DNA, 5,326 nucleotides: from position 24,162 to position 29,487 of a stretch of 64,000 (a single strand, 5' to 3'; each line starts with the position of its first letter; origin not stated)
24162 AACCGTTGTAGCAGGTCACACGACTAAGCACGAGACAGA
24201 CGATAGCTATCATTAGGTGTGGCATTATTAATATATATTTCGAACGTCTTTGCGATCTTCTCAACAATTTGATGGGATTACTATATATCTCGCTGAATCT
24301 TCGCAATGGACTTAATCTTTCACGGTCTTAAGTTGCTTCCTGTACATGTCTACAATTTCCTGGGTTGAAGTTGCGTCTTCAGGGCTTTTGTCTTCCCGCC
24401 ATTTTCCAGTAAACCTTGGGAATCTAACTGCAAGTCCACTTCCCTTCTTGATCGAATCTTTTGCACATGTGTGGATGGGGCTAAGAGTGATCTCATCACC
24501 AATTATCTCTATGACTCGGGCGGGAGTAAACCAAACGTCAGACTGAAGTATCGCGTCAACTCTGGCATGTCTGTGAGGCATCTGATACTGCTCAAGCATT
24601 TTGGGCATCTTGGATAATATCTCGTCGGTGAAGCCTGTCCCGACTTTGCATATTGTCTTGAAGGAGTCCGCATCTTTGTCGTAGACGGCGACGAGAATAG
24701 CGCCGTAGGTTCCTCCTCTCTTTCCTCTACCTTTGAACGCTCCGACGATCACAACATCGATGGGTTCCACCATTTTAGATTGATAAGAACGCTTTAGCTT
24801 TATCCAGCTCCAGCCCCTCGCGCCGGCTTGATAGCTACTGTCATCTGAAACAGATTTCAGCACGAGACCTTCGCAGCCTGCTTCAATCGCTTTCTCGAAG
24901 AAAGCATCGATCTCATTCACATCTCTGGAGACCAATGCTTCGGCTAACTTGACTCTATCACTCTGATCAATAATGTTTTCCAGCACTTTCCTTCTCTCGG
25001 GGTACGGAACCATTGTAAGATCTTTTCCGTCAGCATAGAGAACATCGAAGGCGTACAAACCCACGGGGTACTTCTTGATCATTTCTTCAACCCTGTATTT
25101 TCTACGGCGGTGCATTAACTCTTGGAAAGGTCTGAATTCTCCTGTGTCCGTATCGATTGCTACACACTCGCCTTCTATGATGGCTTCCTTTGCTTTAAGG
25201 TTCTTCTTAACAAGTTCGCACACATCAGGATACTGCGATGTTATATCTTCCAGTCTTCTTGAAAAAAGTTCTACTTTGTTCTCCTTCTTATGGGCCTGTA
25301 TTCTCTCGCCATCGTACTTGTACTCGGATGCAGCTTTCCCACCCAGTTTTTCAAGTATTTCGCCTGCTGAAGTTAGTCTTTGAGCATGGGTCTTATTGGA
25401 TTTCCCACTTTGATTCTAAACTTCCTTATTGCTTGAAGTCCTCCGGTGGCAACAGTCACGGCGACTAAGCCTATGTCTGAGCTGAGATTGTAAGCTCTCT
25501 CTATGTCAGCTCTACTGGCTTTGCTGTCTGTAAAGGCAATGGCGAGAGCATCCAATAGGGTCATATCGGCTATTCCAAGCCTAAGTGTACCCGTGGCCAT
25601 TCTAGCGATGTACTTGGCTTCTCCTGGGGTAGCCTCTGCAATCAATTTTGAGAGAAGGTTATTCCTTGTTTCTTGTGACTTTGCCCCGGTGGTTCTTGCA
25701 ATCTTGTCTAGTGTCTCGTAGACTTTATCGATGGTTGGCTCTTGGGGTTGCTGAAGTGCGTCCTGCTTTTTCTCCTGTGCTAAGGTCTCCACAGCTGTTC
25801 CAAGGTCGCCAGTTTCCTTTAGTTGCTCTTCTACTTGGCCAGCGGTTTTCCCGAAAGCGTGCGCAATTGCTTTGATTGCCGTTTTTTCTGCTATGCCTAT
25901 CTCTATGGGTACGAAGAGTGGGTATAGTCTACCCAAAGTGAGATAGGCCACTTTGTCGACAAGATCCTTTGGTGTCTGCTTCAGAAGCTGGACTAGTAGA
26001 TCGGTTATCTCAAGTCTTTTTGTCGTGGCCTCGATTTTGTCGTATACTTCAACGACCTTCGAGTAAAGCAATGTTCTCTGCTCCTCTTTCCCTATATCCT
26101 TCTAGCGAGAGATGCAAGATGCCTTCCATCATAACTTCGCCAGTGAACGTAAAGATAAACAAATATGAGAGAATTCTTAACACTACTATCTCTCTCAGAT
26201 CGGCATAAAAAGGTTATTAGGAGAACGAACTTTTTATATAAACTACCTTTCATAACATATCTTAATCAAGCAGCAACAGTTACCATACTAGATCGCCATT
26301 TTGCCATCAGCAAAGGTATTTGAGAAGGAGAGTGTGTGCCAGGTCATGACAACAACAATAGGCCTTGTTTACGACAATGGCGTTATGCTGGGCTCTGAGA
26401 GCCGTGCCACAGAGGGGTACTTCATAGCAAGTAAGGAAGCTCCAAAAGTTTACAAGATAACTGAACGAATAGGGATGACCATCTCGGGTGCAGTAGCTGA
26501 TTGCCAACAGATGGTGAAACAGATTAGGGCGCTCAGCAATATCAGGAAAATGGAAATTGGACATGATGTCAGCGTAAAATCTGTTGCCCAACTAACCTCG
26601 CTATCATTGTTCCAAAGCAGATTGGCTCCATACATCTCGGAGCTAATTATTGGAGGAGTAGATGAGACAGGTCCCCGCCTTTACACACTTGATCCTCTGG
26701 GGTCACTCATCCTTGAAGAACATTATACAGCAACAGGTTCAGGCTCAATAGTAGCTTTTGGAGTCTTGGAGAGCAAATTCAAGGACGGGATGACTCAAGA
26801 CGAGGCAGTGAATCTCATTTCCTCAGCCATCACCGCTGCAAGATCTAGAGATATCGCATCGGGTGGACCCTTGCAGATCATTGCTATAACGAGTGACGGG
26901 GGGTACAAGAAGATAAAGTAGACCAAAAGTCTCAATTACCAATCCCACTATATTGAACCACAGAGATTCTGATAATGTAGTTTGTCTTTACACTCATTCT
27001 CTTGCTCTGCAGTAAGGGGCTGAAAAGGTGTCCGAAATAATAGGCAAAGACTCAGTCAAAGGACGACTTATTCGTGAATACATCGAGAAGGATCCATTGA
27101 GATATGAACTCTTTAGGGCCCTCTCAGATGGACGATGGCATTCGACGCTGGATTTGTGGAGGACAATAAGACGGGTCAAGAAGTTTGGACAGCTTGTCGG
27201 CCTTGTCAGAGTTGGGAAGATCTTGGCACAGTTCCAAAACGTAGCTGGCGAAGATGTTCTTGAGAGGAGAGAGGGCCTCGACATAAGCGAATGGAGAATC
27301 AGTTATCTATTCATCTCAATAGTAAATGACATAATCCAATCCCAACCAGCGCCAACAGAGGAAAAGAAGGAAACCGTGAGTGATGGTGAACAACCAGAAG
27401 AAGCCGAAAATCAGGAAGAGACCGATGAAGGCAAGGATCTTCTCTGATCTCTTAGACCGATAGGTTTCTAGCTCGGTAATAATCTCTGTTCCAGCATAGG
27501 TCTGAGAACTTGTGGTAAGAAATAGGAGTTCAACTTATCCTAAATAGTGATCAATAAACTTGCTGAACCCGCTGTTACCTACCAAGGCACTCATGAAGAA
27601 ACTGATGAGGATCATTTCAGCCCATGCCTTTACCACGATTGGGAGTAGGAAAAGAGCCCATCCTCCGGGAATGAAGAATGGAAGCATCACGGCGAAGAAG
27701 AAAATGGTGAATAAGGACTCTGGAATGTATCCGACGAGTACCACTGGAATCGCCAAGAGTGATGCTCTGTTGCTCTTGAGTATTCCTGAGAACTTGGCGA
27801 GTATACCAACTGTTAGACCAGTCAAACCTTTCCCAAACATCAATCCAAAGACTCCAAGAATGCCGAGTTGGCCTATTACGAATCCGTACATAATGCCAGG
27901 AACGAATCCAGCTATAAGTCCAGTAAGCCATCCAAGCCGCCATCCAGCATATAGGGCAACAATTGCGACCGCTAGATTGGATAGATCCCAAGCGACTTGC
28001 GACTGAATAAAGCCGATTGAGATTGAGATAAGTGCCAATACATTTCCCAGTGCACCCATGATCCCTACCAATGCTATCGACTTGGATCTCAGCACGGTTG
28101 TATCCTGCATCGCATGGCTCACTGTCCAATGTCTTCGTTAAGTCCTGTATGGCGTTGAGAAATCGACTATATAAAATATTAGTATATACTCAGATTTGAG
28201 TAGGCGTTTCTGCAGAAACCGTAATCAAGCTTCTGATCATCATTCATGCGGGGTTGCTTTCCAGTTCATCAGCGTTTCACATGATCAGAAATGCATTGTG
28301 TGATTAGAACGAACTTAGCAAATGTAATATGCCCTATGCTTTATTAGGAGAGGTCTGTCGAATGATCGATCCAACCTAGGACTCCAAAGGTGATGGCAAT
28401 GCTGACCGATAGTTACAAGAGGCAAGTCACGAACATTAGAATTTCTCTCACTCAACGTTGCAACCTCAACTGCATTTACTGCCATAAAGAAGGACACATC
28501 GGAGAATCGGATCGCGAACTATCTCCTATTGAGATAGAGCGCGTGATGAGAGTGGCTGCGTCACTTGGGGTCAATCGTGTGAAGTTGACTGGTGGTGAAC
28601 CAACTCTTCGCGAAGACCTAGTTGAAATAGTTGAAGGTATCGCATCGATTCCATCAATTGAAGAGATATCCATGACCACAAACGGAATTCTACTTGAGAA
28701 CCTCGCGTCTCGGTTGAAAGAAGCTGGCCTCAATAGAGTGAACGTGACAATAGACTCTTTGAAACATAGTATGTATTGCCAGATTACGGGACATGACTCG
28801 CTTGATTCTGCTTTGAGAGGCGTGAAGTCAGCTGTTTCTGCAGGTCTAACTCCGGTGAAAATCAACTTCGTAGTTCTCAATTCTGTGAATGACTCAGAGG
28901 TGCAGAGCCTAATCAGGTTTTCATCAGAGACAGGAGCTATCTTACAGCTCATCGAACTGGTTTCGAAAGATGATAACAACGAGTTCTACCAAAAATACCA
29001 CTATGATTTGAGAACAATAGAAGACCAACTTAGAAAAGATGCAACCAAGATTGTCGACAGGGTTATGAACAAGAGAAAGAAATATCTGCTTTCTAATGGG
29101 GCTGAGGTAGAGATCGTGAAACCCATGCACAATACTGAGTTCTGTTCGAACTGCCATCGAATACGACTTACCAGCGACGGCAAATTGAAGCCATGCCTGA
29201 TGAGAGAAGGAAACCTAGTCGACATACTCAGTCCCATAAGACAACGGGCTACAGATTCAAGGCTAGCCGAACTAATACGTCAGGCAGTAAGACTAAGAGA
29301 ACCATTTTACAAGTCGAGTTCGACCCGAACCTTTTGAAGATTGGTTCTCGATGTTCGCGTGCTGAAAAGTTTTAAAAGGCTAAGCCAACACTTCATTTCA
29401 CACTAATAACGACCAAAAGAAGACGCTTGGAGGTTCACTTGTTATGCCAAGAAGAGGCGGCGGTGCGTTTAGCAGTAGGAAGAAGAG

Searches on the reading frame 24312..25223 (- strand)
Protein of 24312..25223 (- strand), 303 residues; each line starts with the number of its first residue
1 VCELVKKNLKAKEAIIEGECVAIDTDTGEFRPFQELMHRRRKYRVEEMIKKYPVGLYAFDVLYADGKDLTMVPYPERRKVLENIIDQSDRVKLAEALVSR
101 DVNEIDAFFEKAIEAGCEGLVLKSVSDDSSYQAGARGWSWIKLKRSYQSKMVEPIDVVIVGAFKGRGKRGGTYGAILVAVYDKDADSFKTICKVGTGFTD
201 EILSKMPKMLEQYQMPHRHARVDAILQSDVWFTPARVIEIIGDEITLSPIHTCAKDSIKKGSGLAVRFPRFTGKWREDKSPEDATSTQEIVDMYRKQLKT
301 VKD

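Call 60: search_protein_families(library=pfam, proteins=[window:24312-25223:-], max_evalue=0.00001)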
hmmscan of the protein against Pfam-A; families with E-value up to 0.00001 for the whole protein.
window:24312-25223:- (303 aa): 2 families
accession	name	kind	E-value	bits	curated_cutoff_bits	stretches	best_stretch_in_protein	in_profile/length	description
PF01068.26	DNA_ligase_A_M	-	6.5e-42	144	26.2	1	7-144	65-204/204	ATP dependent DNA ligase domain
PF04679.21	DNA_ligase_A_C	-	3.2e-19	69.6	27.5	1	169-279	1-94/94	ATP dependent DNA ligase C terminal region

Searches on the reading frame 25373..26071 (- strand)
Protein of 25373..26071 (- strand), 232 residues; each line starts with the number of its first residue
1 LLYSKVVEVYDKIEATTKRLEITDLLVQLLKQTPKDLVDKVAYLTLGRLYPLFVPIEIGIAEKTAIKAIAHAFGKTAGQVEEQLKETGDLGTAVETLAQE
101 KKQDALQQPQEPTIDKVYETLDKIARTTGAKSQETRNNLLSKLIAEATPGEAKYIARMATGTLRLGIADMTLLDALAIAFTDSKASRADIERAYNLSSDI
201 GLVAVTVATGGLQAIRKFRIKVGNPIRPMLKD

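Call 73: search_protein_families(library=pfam, proteins=[window:25373-26071:-], max_evalue=0.0001)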
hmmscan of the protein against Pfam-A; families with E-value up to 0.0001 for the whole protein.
window:25373-26071:- (232 aa): 1 family
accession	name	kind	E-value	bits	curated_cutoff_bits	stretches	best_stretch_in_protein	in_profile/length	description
PF04675.19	DNA_ligase_A_N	-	6.3e-44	150.6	24.6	1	3-177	2-174/174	DNA ligase N terminus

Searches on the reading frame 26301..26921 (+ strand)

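Call 73: search_protein_families(library=pfam, proteins=[window:26301-26921:+], max_evalue=0.0001)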
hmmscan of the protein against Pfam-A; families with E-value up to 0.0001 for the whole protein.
window:26301-26921:+ (206 aa): 1 family
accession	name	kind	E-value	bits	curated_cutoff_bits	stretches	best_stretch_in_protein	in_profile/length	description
PF00227.31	Proteasome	-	1.3e-49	168.9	22.4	1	17-194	5-187/189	Proteasome subunit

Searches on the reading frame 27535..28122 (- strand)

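Call 73: search_protein_families(library=pfam, proteins=[window:27535-28122:-], max_evalue=0.0001)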
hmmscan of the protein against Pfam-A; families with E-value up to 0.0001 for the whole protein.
window:27535-28122:- (195 aa): 1 family
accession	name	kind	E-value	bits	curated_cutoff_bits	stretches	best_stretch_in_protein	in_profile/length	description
PF12822.12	ECF_trnsprt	-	2.7e-06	27.9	30.7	1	14-180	1-168/169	ECF transporter, substrate-specific component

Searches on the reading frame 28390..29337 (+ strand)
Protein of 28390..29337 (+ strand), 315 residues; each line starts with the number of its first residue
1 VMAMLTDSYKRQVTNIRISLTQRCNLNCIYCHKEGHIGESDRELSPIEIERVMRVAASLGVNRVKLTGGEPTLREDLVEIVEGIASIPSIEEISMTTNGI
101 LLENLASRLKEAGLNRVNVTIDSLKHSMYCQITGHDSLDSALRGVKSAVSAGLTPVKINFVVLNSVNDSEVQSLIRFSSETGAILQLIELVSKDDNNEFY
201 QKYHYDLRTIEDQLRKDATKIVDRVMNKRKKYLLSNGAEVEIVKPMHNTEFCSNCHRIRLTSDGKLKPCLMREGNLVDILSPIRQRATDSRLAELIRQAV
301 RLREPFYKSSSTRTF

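Call 60: search_protein_families(library=pfam, proteins=[window:28390-29337:+], max_evalue=0.00001)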
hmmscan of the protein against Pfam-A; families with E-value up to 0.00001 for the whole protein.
window:28390-29337:+ (315 aa): 3 families
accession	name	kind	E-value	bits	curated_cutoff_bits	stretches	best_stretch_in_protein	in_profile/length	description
PF04055.27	Radical_SAM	-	9.2e-35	120.7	29.5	1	18-177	1-165/166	Radical SAM superfamily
PF06463.18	Mob_synth_C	-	1.4e-24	86.9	37.4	1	185-307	3-126/128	Molybdenum Cofactor Synthesis C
PF13353.11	Fer4_12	-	2.1e-06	28.5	22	1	21-123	12-115/137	4Fe-4S single cluster domain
